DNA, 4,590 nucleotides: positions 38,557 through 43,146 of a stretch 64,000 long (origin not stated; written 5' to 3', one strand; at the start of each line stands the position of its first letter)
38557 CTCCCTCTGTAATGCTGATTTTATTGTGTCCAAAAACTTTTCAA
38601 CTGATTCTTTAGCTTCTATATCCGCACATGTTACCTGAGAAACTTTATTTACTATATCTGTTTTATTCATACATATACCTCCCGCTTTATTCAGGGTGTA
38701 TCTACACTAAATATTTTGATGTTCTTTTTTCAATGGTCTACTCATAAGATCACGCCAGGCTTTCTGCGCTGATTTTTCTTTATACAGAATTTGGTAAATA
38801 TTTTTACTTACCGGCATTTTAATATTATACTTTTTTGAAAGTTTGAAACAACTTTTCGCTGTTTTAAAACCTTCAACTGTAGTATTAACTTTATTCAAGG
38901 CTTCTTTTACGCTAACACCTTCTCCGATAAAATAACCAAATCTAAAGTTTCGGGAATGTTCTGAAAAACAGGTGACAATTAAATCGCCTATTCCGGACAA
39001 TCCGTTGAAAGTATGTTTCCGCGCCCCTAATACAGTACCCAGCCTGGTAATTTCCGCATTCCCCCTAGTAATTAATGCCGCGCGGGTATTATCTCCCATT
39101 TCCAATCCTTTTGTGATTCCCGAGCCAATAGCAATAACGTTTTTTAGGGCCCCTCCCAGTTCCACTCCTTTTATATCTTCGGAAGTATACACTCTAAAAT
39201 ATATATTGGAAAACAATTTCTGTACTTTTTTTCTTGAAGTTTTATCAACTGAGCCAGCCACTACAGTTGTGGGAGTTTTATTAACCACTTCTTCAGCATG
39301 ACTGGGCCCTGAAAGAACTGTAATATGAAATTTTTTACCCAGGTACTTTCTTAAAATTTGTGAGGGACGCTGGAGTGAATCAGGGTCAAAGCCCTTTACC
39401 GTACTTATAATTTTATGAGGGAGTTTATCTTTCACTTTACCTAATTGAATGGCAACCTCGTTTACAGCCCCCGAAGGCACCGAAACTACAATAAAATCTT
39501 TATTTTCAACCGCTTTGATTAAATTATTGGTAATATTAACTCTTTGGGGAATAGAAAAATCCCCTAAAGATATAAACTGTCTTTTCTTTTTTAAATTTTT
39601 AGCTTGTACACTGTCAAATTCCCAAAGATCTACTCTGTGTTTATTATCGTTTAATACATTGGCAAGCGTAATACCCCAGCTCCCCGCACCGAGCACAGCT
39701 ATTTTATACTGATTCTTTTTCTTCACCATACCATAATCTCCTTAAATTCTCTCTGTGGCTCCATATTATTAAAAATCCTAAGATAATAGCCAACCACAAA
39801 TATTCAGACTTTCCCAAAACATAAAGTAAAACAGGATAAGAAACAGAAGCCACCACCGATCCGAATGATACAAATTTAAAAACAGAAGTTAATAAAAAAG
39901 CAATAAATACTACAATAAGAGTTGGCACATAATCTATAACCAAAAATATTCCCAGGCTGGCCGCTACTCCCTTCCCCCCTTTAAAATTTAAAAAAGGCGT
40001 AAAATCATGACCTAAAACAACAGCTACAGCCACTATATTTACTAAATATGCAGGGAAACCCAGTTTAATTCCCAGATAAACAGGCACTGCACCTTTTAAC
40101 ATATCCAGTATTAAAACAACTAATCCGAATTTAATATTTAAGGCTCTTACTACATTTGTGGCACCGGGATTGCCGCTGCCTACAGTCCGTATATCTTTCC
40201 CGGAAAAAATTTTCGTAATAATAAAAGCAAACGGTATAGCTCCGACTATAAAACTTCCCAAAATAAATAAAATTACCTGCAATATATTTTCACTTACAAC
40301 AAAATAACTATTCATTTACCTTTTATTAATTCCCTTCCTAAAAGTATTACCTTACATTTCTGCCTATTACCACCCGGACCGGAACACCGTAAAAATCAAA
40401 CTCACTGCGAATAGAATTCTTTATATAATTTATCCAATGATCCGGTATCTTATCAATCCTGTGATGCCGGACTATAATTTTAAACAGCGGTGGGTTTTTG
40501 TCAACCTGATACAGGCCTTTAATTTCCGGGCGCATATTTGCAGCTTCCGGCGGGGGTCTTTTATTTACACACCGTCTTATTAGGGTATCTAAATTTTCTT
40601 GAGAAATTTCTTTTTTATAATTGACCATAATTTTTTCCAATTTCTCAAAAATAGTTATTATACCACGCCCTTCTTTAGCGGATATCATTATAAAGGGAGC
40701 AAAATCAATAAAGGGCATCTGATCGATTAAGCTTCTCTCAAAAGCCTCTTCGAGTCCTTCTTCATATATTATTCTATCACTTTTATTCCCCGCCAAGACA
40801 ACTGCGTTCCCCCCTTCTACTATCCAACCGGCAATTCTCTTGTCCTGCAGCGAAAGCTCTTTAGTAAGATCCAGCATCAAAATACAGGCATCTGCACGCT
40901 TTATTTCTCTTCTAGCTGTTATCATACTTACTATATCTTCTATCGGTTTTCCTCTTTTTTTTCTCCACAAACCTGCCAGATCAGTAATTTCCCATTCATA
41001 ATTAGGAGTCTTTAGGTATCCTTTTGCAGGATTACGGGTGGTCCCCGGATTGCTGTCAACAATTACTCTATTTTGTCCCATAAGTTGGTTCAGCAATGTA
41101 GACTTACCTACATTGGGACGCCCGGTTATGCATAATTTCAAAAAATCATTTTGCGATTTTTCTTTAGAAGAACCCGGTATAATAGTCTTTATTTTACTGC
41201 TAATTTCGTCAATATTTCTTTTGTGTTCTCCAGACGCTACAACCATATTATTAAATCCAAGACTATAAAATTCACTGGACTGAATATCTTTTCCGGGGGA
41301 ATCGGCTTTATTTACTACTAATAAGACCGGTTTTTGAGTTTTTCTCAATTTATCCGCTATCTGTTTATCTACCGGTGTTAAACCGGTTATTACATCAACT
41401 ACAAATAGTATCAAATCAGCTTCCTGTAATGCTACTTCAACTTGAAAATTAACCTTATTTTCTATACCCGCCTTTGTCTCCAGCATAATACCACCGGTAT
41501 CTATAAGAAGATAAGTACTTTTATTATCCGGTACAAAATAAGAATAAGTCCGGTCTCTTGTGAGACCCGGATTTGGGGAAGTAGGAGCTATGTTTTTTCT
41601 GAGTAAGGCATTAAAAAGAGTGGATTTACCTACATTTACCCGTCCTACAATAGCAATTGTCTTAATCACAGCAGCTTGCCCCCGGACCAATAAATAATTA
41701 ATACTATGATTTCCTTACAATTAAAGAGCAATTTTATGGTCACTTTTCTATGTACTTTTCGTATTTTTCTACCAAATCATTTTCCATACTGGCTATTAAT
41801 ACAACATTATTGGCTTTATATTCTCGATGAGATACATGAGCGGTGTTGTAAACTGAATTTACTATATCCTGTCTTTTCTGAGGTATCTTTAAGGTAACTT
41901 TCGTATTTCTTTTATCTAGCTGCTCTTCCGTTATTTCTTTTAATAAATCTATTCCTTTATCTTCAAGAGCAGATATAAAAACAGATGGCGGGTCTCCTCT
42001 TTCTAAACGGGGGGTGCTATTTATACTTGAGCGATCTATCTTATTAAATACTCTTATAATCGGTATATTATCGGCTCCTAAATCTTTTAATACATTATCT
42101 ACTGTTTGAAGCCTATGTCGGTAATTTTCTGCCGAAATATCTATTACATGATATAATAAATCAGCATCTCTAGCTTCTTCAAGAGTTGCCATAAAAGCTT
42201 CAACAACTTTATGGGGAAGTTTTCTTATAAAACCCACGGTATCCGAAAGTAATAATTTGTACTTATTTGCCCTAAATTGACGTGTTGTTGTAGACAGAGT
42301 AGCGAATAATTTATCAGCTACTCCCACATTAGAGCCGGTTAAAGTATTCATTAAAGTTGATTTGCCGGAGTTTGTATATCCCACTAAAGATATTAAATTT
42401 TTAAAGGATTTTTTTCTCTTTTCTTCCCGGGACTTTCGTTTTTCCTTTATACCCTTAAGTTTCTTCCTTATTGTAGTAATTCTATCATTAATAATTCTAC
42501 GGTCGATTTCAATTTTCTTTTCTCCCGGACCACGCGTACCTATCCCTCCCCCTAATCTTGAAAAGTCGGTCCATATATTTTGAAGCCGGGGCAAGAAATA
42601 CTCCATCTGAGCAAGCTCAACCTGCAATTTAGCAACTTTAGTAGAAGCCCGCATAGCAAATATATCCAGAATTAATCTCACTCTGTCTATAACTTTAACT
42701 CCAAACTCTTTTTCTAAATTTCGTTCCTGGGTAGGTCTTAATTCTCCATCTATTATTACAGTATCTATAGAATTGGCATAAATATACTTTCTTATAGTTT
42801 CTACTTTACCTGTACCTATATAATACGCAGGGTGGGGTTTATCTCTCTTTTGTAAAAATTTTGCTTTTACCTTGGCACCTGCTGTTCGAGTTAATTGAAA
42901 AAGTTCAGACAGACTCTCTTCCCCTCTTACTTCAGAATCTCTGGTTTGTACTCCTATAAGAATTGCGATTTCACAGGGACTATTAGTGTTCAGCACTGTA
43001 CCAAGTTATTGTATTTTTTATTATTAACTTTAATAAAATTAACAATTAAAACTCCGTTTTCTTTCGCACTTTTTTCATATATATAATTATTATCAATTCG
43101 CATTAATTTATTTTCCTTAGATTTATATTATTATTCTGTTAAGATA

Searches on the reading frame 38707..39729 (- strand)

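Call 33: search_protein_families(library=ncbifam, proteins=[window:38707-39729:-], max_evalue=1e-10)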
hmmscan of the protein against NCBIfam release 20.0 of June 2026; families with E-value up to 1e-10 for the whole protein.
window:38707-39729:- (340 aa): 14 families
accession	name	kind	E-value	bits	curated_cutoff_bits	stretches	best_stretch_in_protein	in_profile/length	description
NF000941.0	PRK00094.1-3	equivalog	1.1e-117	393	423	1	8-338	2-334/336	NAD(P)H-dependent glycerol-3-phosphate dehydrogenase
NF000942.0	PRK00094.1-4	subfamily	2.2e-114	382.1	257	1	8-337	3-333/334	NAD(P)H-dependent glycerol-3-phosphate dehydrogenase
NF000940.0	PRK00094.1-2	subfamily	2.6e-100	336.1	202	1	9-337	2-329/330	NAD(P)H-dependent glycerol-3-phosphate dehydrogenase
NF000939.0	PRK00094.1-1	equivalog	1.4e-89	300.5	473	1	5-338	3-337/339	NAD(P)H-dependent glycerol-3-phosphate dehydrogenase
NF000946.0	PRK00094.2-4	equivalog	2e-89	299.9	455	1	6-334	3-330/342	NAD(P)H-dependent glycerol-3-phosphate dehydrogenase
NF011212.0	PRK14619.1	equivalog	5.3e-89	298.5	377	1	67-337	39-308/309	NAD(P)H-dependent glycerol-3-phosphate dehydrogenase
NF009098.0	PRK12439.1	equivalog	4.6e-80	269.6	436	1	1-336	1-335/341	NAD(P)H-dependent glycerol-3-phosphate dehydrogenase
NF011211.0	PRK14618.1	equivalog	1.1e-79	268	489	1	7-336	4-328/328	NAD(P)H-dependent glycerol-3-phosphate dehydrogenase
NF000944.0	PRK00094.2-2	equivalog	6.8e-72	242.4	603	1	2-330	15-341/371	NAD(P)H-dependent glycerol-3-phosphate dehydrogenase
NF011213.0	PRK14620.1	equivalog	2.3e-67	227.5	478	1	9-329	2-325/326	NAD(P)H-dependent glycerol-3-phosphate dehydrogenase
NF000943.0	PRK00094.2-1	equivalog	7.7e-65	219.4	400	1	9-331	2-295/296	NAD(P)H-dependent glycerol-3-phosphate dehydrogenase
TIGR03376.1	glycerol3P_DH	equivalog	3.6e-58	197.3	285.5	1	9-323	1-337/342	glycerol-3-phosphate dehydrogenase (NAD(+))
NF000947.0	PRK00094.2-5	equivalog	9.9e-57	192.8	251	1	8-319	5-318/323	NAD(P)H-dependent glycerol-3-phosphate dehydrogenase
NF000945.0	PRK00094.2-3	equivalog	3.2e-48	165.2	491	1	9-329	2-347/352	NAD(P)H-dependent glycerol-3-phosphate dehydrogenase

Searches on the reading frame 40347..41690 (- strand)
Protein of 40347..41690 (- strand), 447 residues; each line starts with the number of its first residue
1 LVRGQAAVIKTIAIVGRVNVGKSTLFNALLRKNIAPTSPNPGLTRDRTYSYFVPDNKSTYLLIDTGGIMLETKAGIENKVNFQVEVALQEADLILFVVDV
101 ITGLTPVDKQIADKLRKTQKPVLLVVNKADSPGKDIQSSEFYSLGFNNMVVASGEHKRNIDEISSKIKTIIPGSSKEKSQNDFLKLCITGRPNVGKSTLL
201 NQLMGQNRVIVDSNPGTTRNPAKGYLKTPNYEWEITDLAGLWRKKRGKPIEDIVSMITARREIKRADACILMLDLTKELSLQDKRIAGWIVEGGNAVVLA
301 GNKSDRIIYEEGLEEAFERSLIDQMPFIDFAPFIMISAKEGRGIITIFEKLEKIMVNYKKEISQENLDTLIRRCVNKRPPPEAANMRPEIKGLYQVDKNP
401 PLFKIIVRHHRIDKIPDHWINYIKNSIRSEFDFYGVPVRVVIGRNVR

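Call 33: search_protein_families(library=ncbifam, proteins=[window:40347-41690:-], max_evalue=1e-10)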
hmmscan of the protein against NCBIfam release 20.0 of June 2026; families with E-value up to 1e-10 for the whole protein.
window:40347-41690:- (447 aa): 16 families
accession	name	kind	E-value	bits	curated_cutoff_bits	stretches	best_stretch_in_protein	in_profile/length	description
TIGR03594.1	GTPase_EngA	equivalog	1.2e-123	413.3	306.7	1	11-441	2-430/432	ribosome biogenesis GTPase Der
NF002828.0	PRK03003.1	equivalog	5.5e-85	285.7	631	1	9-442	40-466/477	ribosome biogenesis GTPase Der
NF007071.0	PRK09518.1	equivalog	1e-81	275.5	953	1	8-442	270-697/706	bifunctional cytidylate kinase/GTPase Der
NF000908.1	PRK00089.1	equivalog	1.3e-52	178.9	237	2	11-173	5-169/291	GTPase Era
TIGR00231.1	small_GTP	domain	4.1e-51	173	42.5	2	10-167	4-162/164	GTP-binding protein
TIGR00436.1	era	equivalog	3.5e-43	147.9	116.25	2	11-172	2-164/270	GTPase Era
TIGR00450.1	mnmE_trmE_thdF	equivalog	8.5e-41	140.5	252.6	2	11-175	211-371/446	tRNA uridine-5-carboxymethylaminomethyl(34) synthesis GTPase MnmE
NF003661.0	PRK05291.1-3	equivalog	4.5e-40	138.3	380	2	155-364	188-379/448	tRNA uridine-5-carboxymethylaminomethyl(34) synthesis GTPase MnmE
TIGR03918.1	GTP_HydF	equivalog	4.9e-37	127.7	325.55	2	7-178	5-174/392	[FeFe] hydrogenase H-cluster maturation GTPase HydF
TIGR03596.1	GTPase_YlqF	equivalog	8.7e-29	100.7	208.2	1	79-222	10-157/276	ribosome biogenesis GTPase YlqF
TIGR03598.1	GTPase_YsxC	equivalog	1.3e-28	99.9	124.45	2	10-141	19-151/186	ribosome biogenesis GTP-binding protein YihA/YsxC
NF003255.0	PRK04213.1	equivalog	5.7e-18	65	164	0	177-361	3-198/204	GTP-binding protein EngB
TIGR03156.1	GTP_HflX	equivalog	1.7e-17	63.4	216.75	1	7-169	187-349/351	GTPase HflX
TIGR00437.1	feoB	equivalog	2.8e-17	62.7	315.65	0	190-243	1-53/594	ferrous iron transport protein B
TIGR03597.1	GTPase_YqeH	equivalog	2e-15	56.9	297.4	0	87-246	61-220/361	ribosome biogenesis GTPase YqeH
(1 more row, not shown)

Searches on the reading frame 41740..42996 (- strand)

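Call 33: search_protein_families(library=ncbifam, proteins=[window:41740-42996:-], max_evalue=1e-10)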
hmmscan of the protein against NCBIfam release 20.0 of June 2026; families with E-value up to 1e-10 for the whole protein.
window:41740-42996:- (418 aa): 8 families
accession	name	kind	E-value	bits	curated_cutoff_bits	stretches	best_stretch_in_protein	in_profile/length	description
TIGR03156.1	GTP_HflX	equivalog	3.5e-133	443.9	216.75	1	11-360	2-351/351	GTPase HflX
NF008280.0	PRK11058.1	equivalog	1.8e-96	323.6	441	1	7-401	7-402/426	ribosome rescue GTPase HflX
NF000908.1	PRK00089.1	equivalog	5.6e-15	55.4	237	1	201-363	5-170/291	GTPase Era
TIGR03594.1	GTPase_EngA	equivalog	1.1e-13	51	306.7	1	183-417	160-413/432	ribosome biogenesis GTPase Der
NF003661.0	PRK05291.1-3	equivalog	8.4e-12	45.1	380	1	169-379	189-392/448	tRNA uridine-5-carboxymethylaminomethyl(34) synthesis GTPase MnmE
TIGR03918.1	GTP_HydF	equivalog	1.4e-11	43.9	325.55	1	195-367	3-174/392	[FeFe] hydrogenase H-cluster maturation GTPase HydF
TIGR00450.1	mnmE_trmE_thdF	equivalog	1.5e-11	44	252.6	1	162-376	172-383/446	tRNA uridine-5-carboxymethylaminomethyl(34) synthesis GTPase MnmE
TIGR00231.1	small_GTP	domain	4.8e-11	42.7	42.5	1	202-324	6-126/164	GTP-binding protein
